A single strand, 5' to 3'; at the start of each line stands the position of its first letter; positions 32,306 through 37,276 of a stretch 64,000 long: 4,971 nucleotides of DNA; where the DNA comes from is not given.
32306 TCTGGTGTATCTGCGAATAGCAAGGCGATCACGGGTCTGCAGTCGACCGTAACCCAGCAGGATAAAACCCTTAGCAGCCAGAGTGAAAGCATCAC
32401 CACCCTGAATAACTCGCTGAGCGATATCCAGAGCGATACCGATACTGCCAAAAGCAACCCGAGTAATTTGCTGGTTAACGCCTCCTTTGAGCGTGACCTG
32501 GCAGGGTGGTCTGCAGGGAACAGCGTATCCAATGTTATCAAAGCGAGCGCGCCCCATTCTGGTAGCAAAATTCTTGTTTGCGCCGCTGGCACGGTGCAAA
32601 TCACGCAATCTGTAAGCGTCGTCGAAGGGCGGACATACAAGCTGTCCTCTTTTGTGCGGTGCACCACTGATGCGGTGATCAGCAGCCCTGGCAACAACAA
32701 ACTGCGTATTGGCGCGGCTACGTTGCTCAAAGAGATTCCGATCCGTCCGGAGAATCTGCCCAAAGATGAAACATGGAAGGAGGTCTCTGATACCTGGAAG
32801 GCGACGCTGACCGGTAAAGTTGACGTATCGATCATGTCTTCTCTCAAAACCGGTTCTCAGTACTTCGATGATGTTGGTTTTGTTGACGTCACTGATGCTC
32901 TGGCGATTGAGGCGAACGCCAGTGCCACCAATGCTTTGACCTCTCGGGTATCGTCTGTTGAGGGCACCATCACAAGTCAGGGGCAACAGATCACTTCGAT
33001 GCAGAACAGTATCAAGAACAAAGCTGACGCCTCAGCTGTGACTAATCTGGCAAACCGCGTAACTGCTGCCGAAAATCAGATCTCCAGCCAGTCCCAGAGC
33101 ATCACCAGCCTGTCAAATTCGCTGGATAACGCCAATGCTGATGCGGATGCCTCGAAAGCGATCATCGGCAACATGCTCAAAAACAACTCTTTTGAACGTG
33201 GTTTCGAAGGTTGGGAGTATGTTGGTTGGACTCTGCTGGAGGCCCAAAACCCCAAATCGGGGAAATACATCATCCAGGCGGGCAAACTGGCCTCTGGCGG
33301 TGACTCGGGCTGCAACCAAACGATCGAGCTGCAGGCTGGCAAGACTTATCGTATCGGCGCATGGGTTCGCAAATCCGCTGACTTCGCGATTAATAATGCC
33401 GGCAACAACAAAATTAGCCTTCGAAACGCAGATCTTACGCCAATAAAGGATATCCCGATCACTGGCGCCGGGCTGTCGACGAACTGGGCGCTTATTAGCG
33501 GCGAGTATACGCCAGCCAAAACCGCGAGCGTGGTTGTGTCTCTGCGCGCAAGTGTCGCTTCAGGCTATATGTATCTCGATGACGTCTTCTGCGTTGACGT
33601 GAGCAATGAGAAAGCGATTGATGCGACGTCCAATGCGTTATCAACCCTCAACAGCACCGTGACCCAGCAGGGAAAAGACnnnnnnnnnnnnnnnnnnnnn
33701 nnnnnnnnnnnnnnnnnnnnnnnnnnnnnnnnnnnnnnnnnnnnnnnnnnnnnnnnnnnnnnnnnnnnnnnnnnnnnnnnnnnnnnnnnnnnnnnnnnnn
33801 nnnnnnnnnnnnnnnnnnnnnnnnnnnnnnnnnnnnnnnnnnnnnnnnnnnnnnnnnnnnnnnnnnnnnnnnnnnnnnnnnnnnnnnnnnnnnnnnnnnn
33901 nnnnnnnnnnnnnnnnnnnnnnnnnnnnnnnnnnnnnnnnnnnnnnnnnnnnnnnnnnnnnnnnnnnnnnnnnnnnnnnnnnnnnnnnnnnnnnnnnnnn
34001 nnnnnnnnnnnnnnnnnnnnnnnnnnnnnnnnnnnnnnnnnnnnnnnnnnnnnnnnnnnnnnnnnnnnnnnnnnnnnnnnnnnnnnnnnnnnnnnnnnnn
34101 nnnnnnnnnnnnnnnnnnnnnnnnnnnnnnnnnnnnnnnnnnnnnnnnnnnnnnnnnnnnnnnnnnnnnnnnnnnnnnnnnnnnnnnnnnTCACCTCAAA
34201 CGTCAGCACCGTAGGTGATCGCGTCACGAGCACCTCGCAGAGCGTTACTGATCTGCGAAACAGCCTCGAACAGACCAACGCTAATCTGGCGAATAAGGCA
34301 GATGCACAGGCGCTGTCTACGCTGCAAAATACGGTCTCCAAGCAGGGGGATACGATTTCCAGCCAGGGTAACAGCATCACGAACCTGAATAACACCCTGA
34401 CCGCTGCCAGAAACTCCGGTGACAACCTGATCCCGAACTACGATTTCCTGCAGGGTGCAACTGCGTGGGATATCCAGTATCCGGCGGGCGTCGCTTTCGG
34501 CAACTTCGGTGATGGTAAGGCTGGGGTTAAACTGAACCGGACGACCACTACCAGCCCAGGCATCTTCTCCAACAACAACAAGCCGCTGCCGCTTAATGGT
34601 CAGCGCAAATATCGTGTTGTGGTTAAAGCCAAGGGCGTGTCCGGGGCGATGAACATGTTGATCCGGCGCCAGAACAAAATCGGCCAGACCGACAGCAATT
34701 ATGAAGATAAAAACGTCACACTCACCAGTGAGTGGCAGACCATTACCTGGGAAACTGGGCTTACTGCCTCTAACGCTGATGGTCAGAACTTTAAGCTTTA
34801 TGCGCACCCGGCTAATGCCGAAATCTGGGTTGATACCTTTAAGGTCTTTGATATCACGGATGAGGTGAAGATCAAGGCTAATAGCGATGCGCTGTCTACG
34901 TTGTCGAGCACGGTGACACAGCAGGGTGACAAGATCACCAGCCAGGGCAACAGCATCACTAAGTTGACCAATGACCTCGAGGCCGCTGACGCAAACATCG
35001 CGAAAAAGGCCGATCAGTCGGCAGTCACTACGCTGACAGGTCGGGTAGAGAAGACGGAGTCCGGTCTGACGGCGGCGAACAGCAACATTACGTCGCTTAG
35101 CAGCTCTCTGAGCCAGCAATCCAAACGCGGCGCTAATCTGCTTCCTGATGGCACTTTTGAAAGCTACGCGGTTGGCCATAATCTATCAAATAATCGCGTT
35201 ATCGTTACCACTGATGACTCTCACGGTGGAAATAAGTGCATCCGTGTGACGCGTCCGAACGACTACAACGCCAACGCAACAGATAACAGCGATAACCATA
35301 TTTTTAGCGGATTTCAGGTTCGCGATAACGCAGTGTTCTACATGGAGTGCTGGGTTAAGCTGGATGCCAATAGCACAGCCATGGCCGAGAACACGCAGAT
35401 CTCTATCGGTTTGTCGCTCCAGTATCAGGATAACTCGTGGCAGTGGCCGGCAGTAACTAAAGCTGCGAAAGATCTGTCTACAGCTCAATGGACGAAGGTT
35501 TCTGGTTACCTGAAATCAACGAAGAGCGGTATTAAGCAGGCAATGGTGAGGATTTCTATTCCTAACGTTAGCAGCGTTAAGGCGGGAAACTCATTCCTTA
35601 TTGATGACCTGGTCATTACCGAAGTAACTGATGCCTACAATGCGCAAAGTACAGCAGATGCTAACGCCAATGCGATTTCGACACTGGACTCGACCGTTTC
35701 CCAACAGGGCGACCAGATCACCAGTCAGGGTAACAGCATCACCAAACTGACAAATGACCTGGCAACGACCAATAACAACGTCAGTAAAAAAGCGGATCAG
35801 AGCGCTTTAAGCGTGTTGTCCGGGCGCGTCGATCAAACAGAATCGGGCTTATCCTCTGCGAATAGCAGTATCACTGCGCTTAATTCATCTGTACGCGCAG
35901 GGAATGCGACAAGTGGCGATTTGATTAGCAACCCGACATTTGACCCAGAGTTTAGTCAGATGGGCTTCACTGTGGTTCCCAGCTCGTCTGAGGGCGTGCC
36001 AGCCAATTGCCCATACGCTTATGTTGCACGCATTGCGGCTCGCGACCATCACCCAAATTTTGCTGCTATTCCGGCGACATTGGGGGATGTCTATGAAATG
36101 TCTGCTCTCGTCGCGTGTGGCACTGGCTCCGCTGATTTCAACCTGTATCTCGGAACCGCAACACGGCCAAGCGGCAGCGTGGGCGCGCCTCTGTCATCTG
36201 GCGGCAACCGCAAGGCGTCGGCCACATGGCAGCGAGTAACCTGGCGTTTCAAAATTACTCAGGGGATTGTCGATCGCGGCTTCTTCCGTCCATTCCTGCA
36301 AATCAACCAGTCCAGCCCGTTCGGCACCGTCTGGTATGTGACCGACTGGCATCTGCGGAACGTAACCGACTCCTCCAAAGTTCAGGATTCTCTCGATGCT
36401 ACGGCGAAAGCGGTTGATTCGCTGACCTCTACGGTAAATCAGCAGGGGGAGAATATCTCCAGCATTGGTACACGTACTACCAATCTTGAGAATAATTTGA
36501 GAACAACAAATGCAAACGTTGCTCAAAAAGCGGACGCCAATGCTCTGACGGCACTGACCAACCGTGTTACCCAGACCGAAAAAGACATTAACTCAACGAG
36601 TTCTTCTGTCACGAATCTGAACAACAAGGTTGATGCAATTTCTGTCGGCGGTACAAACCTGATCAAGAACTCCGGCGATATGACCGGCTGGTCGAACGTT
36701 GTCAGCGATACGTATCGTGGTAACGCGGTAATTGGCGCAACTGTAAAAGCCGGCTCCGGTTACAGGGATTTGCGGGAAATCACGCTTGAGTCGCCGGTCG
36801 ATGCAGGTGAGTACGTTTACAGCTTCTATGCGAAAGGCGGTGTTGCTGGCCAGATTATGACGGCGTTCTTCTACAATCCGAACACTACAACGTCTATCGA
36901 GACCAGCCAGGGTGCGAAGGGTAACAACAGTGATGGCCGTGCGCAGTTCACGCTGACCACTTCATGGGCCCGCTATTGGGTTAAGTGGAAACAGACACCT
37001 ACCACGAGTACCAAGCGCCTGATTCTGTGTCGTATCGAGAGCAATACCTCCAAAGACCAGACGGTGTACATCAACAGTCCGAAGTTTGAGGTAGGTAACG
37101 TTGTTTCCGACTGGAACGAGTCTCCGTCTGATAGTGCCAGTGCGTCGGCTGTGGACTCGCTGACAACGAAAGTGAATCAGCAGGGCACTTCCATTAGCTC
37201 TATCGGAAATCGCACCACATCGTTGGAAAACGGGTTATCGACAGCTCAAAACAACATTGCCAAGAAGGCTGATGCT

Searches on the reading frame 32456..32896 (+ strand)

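Call 18: search_protein_families(library=pfam, proteins=[window:32456-32896:+], max_evalue=1)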
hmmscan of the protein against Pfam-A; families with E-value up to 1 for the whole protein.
window:32456-32896:+ (147 aa): 3 families
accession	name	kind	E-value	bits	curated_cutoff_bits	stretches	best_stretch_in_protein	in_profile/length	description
PF02018.23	CBM_4_9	-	3e-08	34.5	25.9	1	3-121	1-122/136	Carbohydrate binding domain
PF08809.16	DUF1799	-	0.12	13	26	1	93-122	12-41/80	Phage related hypothetical protein (DUF1799)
PF13082.11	DUF3931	-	0.13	12.8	25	1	55-70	29-44/66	Protein of unknown function (DUF3931)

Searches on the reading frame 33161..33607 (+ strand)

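Call 18: search_protein_families(library=pfam, proteins=[window:33161-33607:+], max_evalue=1)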
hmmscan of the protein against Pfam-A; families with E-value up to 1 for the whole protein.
window:33161-33607:+ (149 aa): 1 family
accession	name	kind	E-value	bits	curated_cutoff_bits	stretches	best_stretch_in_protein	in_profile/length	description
PF02018.23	CBM_4_9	-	1.6e-09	38.7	25.9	1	3-125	1-125/136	Carbohydrate binding domain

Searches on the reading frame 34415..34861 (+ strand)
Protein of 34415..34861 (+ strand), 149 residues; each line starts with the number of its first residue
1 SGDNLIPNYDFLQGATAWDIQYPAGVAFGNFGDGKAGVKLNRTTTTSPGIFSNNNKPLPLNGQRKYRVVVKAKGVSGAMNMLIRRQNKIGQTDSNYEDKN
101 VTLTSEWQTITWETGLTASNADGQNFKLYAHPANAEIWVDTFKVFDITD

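Call 18: search_protein_families(library=pfam, proteins=[window:34415-34861:+], max_evalue=1)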
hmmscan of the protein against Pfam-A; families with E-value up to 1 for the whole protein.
window:34415-34861:+ (149 aa): 2 families
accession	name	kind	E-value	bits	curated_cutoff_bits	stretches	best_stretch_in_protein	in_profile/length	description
PF02018.23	CBM_4_9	-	5.8e-06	27.2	25.9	1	4-131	2-130/136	Carbohydrate binding domain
PF16296.10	TM_PBP2_N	-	0.046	14.2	31.4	1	18-85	9-72/83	N-terminal of TM subunit in PBP-dependent ABC transporters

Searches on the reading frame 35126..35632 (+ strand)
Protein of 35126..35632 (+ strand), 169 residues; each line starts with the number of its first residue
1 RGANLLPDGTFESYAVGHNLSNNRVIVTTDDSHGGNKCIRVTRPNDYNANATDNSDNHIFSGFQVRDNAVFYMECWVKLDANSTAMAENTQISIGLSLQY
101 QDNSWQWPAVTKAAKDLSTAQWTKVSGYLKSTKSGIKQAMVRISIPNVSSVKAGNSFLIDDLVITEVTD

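Call 18: search_protein_families(library=pfam, proteins=[window:35126-35632:+], max_evalue=1)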
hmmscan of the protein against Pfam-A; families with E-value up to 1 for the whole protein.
window:35126-35632:+ (169 aa): 1 family
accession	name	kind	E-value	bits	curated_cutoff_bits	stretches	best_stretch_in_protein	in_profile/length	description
PF02018.23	CBM_4_9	-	0.0002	22.2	25.9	1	4-146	2-133/136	Carbohydrate binding domain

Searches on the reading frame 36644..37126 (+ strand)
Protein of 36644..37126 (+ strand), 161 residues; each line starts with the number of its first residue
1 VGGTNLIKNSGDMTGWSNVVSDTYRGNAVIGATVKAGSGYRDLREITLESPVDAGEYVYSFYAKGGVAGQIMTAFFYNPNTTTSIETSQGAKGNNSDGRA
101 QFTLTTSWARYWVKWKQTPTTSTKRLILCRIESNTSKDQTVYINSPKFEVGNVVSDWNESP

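Call 18: search_protein_families(library=pfam, proteins=[window:36644-37126:+], max_evalue=1)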
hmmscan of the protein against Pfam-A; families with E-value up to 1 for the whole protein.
window:36644-37126:+ (161 aa): 2 families
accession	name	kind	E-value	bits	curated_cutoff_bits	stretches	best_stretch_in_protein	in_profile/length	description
PF01803.21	LIM_bind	-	0.019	14.9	24.2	1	8-149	15-101/242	LIM-domain binding protein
PF15425.12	DUF4627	-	0.036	14.2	24.9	1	12-117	40-155/211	Domain of unknown function (DUF4627)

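Call 69: search_solved_structures(query=window:36644-37126:+, max_evalue=1)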
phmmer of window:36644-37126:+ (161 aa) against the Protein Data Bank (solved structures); distinct sequences matched with E-value up to 1: 0.
